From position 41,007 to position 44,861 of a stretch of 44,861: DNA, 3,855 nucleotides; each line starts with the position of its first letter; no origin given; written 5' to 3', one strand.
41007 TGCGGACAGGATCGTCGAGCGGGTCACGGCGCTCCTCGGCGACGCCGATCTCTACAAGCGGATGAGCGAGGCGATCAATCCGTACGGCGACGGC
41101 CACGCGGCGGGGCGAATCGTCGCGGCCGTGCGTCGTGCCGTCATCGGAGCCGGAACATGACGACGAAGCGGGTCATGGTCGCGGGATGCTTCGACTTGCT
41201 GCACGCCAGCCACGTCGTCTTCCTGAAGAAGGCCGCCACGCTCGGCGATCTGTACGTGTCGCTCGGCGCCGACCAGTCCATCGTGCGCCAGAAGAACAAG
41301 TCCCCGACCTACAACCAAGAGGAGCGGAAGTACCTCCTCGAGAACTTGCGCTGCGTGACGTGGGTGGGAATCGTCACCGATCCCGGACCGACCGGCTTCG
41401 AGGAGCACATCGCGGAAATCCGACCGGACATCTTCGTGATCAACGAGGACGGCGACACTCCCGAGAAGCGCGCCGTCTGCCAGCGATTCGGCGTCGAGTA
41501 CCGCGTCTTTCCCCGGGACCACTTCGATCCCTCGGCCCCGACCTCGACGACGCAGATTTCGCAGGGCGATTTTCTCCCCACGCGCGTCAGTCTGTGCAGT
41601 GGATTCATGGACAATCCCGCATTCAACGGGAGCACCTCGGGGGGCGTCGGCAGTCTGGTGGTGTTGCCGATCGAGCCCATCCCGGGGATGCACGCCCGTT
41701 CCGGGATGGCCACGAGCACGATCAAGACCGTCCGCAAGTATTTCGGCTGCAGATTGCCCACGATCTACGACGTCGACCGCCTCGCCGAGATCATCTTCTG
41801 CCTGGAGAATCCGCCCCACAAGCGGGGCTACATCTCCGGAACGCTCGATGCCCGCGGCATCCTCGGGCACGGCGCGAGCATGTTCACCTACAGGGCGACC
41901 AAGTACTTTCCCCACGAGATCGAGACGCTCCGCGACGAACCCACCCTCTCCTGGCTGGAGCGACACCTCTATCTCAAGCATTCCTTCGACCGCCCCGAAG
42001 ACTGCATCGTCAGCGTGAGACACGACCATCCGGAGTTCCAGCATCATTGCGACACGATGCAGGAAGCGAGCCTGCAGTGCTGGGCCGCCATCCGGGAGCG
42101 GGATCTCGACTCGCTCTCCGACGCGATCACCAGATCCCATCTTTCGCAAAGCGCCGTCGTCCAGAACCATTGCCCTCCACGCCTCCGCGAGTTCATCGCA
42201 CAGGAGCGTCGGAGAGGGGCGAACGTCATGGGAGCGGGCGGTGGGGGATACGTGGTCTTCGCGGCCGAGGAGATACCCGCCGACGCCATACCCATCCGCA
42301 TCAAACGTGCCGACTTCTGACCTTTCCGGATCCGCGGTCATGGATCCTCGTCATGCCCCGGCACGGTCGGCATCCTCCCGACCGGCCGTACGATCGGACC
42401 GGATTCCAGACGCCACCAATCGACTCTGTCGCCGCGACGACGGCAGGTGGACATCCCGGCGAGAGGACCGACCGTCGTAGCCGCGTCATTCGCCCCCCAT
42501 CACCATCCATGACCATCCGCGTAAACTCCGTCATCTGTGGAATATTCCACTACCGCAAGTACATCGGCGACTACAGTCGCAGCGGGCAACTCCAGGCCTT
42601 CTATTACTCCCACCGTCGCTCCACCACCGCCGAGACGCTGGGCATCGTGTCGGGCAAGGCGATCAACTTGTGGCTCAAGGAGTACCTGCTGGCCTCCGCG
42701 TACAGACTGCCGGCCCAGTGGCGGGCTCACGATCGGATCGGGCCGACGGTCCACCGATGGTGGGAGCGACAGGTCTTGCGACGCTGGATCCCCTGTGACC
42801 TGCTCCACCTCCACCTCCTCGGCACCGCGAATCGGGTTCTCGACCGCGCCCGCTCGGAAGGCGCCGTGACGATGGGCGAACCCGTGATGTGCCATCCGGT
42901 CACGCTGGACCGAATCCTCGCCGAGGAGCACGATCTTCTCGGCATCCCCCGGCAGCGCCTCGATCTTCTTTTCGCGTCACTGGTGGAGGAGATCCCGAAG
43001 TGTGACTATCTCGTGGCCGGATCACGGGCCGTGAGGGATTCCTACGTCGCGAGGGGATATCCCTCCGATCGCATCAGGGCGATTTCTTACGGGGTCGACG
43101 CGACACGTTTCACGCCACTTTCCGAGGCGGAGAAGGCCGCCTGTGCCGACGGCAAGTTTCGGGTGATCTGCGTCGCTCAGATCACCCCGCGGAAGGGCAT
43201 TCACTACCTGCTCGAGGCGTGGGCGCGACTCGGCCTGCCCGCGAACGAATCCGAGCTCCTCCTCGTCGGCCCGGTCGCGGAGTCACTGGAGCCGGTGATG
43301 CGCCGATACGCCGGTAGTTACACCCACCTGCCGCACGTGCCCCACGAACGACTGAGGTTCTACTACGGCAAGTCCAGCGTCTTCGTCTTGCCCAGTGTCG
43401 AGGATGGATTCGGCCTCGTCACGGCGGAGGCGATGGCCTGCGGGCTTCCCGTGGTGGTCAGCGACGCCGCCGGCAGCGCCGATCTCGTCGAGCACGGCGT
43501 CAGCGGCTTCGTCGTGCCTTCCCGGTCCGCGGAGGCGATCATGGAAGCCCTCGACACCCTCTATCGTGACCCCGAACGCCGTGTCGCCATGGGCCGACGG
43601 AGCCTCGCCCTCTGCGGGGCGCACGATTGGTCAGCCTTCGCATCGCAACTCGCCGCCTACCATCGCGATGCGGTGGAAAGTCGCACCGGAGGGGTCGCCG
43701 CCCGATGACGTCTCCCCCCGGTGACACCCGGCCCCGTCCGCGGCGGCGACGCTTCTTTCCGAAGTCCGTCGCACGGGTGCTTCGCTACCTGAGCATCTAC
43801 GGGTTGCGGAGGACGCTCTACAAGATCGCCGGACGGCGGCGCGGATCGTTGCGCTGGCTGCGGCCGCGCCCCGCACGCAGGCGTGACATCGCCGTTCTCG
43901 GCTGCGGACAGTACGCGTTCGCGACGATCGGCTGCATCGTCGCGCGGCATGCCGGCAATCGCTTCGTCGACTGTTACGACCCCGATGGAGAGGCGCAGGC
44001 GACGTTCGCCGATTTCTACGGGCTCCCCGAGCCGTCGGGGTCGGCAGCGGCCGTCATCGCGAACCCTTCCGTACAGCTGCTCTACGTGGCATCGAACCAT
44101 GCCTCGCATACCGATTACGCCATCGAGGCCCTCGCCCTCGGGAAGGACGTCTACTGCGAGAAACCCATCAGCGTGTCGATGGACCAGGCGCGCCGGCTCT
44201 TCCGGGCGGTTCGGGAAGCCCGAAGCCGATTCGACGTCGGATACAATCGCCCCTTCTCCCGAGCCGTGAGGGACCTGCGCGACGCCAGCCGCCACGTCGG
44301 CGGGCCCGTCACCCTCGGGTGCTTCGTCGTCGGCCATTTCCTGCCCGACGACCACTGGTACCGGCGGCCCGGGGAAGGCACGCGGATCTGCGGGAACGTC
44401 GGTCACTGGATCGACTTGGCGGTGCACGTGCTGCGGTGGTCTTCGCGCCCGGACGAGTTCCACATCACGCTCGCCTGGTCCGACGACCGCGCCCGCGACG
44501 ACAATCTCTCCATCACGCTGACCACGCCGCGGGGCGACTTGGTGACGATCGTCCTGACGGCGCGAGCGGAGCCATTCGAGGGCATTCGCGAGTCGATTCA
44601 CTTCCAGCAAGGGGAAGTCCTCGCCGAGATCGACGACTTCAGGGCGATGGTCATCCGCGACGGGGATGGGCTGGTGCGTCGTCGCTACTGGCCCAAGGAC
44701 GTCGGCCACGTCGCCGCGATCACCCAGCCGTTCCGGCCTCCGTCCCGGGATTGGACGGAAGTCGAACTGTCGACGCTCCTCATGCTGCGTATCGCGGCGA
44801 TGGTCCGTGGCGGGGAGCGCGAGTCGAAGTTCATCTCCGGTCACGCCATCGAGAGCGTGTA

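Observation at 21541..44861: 23-kb NusG-paralog-led glycan assembly island of unknown product, with no recognisable priming or classical export genes in view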

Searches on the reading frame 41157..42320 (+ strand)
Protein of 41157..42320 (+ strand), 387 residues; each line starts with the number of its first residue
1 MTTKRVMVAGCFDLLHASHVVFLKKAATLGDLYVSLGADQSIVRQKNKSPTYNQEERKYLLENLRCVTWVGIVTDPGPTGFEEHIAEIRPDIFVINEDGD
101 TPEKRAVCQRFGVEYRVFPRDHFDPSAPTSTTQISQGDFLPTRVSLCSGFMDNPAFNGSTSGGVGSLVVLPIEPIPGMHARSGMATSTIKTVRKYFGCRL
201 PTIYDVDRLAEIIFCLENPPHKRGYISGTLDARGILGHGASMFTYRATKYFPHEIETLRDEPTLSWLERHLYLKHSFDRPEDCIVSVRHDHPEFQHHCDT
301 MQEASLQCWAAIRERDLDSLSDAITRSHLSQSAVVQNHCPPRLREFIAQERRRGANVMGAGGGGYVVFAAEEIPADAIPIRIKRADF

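Call 7: search_protein_families(library=pfam, proteins=[window:41157-42320:+], max_evalue=0.01)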
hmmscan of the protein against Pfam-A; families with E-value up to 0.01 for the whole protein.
window:41157-42320:+ (387 aa): 2 families
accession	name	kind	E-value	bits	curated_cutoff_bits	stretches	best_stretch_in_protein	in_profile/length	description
PF01467.32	CTP_transf_like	-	7.3e-10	39.6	21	1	8-134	2-130/133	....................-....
PF08544.19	GHMP_kinases_C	-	0.0001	23.1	21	1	311-377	4-74/85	GHMP kinases C terminal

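Call 14: search_protein_families(library=ncbifam, proteins=[window:41157-42320:+], max_evalue=0.01)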
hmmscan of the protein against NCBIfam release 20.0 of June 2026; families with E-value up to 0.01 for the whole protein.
window:41157-42320:+ (387 aa): 8 families
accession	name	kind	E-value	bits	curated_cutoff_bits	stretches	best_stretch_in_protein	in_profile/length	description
TIGR02199.1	rfaE_dom_II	equivalog_domain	4.2e-18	65.5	181.5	1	4-98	12-105/144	D-glycero-beta-D-manno-heptose 1-phosphate adenylyltransferase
NF008454.0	PRK11316.1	equivalog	1.2e-14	53.8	521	1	4-98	341-434/475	bifunctional D-glycero-beta-D-manno-heptose-7-phosphate kinase/D-glycero-beta-D-manno-heptose 1-phosphate adenylyltransferase HldE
TIGR00125.1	cyt_tran_rel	domain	6.6e-12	45.4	27.7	1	5-68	1-63/65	adenylyltransferase/cytidyltransferase family protein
TIGR01518.1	g3p_cytidyltrns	equivalog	1.4e-11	44.6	165.4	1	6-99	1-92/125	glycerol-3-phosphate cytidylyltransferase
NF001985.0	PRK00777.1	subfamily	2.5e-07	30.9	104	1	3-62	4-63/157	pantetheine-phosphate adenylyltransferase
NF041124.1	CoaD_Thcocales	equivalog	0.00081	19.3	290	1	4-47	5-48/156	phosphopantetheine adenylyltransferase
NF009948.0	PRK13412.1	equivalog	0.0023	15.7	721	1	300-380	863-944/974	bifunctional fucokinase/fucose-1-phosphate guanylyltransferase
NF002250.0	PRK01170.1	subfamily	0.0063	16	489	1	4-63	1-59/322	bifunctional pantetheine-phosphate adenylyltransferase/NTP phosphatase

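Call 66: search_solved_structures(query=window:41157-42320:+, max_evalue=0.01)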
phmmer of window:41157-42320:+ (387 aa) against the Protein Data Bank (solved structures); distinct sequences matched with E-value up to 0.01: 6.
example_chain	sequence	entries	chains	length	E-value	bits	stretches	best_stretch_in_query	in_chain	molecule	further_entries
3elb_A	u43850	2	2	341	2.4e-10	43.3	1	5-76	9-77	Ethanolamine-phosphate cytidylyltransferase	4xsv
3glv_A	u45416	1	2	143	3.2e-10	42.9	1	5-128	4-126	Lipopolysaccharide core biosynthesis protein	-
2b7l_A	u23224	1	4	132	9.7e-10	41.3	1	4-100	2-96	glycerol-3-phosphate cytidylyltransferase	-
5x3d_A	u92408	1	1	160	9e-09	38.1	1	6-110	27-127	Phosphoenolpyruvate phosphomutase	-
1coz_A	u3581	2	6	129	3.5e-08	36.1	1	4-99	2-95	PROTEIN (GLYCEROL-3-PHOSPHATE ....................) | glycerol-3-phosphate cytidylyltransferase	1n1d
5x9q_A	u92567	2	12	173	5e-08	35.6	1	6-122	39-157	Putative cytidylyltransferase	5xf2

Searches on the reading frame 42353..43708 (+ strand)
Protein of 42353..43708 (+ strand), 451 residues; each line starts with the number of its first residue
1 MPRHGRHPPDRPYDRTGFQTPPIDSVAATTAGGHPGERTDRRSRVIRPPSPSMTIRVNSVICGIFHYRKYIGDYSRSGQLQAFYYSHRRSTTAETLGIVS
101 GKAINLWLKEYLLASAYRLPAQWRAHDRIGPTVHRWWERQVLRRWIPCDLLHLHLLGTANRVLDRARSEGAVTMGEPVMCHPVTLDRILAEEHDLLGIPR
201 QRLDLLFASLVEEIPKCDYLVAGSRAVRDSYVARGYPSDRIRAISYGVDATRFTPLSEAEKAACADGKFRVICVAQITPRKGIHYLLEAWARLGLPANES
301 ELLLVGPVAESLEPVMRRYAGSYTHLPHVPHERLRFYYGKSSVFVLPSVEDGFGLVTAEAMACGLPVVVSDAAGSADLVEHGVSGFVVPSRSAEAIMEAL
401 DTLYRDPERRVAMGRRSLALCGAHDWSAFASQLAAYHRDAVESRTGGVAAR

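Call 7: search_protein_families(library=pfam, proteins=[window:42353-43708:+], max_evalue=0.01)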
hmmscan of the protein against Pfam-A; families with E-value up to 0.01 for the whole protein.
window:42353-43708:+ (451 aa): 5 families
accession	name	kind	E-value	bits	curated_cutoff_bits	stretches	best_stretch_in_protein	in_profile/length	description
PF00534.26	Glycos_transf_1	-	1.6e-31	109.6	26.4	1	263-416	10-168/172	Glycosyl transferases group 1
PF13692.12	Glyco_trans_1_4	-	9e-30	104.2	27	1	269-406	2-142/142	Glycosyl transferases group 1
PF20706.3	GT4-conflict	-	2e-13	50.6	26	1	265-413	194-364/385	Family 4 Glycosyltransferase in conflict systems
PF13524.12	Glyco_trans_1_2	-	9.2e-08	32.6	25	1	286-433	5-142/144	Glycosyl transferase-like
PF13439.12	Glyco_transf_4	-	3.9e-07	30.7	28.5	1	136-252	62-170/170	Glycosyltransferase Family 4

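Call 14: search_protein_families(library=ncbifam, proteins=[window:42353-43708:+], max_evalue=0.01)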
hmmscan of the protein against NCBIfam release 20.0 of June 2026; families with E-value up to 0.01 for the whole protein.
window:42353-43708:+ (451 aa): 40 families (the best 25 are shown)
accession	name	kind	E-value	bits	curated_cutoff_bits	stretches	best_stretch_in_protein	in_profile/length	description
NF041876.1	EPS_EpsE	equivalog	5.7e-24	85.1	400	1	238-417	185-372/389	exopolysaccharide biosynthesis GT4 family glycosyltransferase EpsE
TIGR03449.1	mycothiol_MshA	equivalog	3.2e-22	79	462.5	1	235-441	184-404/406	D-inositol-3-phosphate glycosyltransferase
TIGR03088.1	stp2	hypoth_equivalog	1.9e-21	76.5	409.05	1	236-419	157-351/374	TIGR03088 family PEP-CTERM/XrtA system glycosyltransferase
TIGR04047.1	MSMEG_0565_glyc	hypoth_equivalog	1.6e-18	67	259.85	1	218-437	140-372/373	MSMEG_0565 family glycosyltransferase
TIGR02149.1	glgA_Coryne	subfamily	6.6e-18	65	302.4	1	216-432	144-382/391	glycogen synthase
NF053787.1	GlcN_PG_synth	equivalog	2.6e-17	62.7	480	1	216-438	143-357/361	N-acetylglucosaminyl phosphatidylglycerol synthase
TIGR03999.1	thiol_BshA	equivalog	8.7e-16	57.8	273.7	1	214-419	142-351/375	N-acetyl-alpha-D-glucosaminyl L-malate synthase BshA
NF041010.1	glycosy_Agl16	equivalog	2e-15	56.5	575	1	193-438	112-349/352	glycosylation protein Agl16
TIGR04063.1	stp3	hypoth_equivalog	3.5e-15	55.8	442.05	1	225-428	166-383/397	TIGR04063 family PEP-CTERM/XrtA system glycosyltransferase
TIGR04005.1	wcaL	equivalog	2.3e-14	53.1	537.6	1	232-403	190-367/406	colanic acid biosynthesis glycosyltransferase WcaL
NF038229.1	Glyco4_Geo_Pelo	equivalog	4.6e-13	48.9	400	1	239-418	133-313/338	GPMC system family 4 glycosyltransferase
NF038295.1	EPS_HpsP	equivalog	6.3e-13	48.5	550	1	262-437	201-384/388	hormogonium polysaccharide biosynthesis glycosyltransferase HpsP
NF041879.1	EPS_EpsH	equivalog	1.5e-12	47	800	1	219-440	192-416/431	exopolysaccharide biosynthesis glycosyltransferase EpsH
TIGR02472.1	sucr_P_syn_N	equivalog_domain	2.1e-12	46.6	576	1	335-424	335-424/439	sucrose-phosphate synthase, putative, glycosyltransferase domain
TIGR04157.1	glyco_rSAM_CFB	subfamily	1.3e-10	40.8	400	1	271-395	230-355/406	TIGR04157 family glycosyltransferase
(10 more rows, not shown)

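Call 15: find_encoding_contigs(protein=window:42353-43708:+, flank=10000, max_places=6)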
Protein window:42353-43708:+ (451 aa): 1 contig read that carries it; 1 place shown.
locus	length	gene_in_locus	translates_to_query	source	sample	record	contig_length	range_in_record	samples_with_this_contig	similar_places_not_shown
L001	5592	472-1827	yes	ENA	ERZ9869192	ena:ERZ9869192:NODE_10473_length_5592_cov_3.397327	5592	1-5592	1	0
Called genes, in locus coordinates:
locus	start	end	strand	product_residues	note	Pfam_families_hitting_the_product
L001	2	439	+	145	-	?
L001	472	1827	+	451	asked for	PF13439:Glyco_transf_4 (weak), PF20706:GT4-conflict, PF00534:Glycos_transf_1, PF13692:Glyco_trans_1_4, PF13524:Glyco_trans_1_2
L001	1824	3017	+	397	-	PF01408:GFO_IDH_MocA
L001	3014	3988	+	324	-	PF13489:Methyltransf_23, PF08241:Methyltransf_11, PF08242:Methyltransf_12, PF13649:Methyltransf_25, PF13847:Methyltransf_31 (faint)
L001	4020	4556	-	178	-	PF00908:dTDP_sugar_isom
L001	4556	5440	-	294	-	PF00483:NTP_transferase, PF12804:NTP_transf_3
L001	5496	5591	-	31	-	?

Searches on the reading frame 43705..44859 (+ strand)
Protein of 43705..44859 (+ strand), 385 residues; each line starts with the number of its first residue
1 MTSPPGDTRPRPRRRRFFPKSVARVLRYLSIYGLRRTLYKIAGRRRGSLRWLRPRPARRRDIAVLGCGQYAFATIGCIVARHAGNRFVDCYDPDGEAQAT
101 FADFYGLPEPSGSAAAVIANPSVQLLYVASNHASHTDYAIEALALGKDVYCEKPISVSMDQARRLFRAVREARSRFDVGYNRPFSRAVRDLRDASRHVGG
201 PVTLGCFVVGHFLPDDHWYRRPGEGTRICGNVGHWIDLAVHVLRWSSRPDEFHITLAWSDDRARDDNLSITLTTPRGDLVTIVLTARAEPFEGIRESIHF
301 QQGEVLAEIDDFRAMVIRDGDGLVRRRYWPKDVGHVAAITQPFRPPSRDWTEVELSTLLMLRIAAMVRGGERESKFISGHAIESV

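Call 7: search_protein_families(library=pfam, proteins=[window:43705-44859:+], max_evalue=0.01)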
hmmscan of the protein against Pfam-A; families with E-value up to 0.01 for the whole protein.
window:43705-44859:+ (385 aa): 2 families
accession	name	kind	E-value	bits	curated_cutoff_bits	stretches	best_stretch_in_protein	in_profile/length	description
PF01408.29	GFO_IDH_MocA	-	2.2e-17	64.3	24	1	62-180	3-120/120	Oxidoreductase family, NAD-binding Rossmann fold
PF22725.1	GFO_IDH_MocA_C3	-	3.7e-05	24.2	27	1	197-304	12-122/124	GFO/IDH/MocA C-terminal domain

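Call 14: search_protein_families(library=ncbifam, proteins=[window:43705-44859:+], max_evalue=0.01)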
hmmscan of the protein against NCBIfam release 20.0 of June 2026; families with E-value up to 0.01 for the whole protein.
window:43705-44859:+ (385 aa): 8 families
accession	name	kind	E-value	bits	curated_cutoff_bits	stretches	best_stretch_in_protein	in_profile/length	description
TIGR04380.1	myo_inos_iolG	equivalog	3.3e-19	68.9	355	1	61-195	3-137/330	inositol 2-dehydrogenase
NF052479.1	LevoglcsnDh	equivalog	4.8e-10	38.7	650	1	97-182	48-133/386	levoglucosan dehydrogenase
NF052679.1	InsChiInosDhIolG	equivalog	1.2e-09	37.7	540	1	62-206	5-153/343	bifunctional inositol 2-dehydrogenase/D-chiro-inositol 1-dehydrogenase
NF041392.1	XylDh_Gfo6_Halo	equivalog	2.4e-09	36.4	350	1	126-202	86-164/350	D-xylose 1-dehydrogenase Gfo6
NF007574.0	PRK10206.1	equivalog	6.5e-08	32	352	1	116-193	59-136/345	oxidoreductase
NF008607.0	PRK11579.1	subfamily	2.6e-06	26.7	330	1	115-243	57-182/346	oxidoreductase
NF040723.1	UDP-GlcNAcDh_Arch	equivalog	9.8e-06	25.3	450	1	126-211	64-151/302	UDP-N-acetylglucosamine 3-dehydrogenase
NF058561.1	BT_2158_fam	equivalog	0.0015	17.2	750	1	126-173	100-147/487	glycoside 3-dehydrogenase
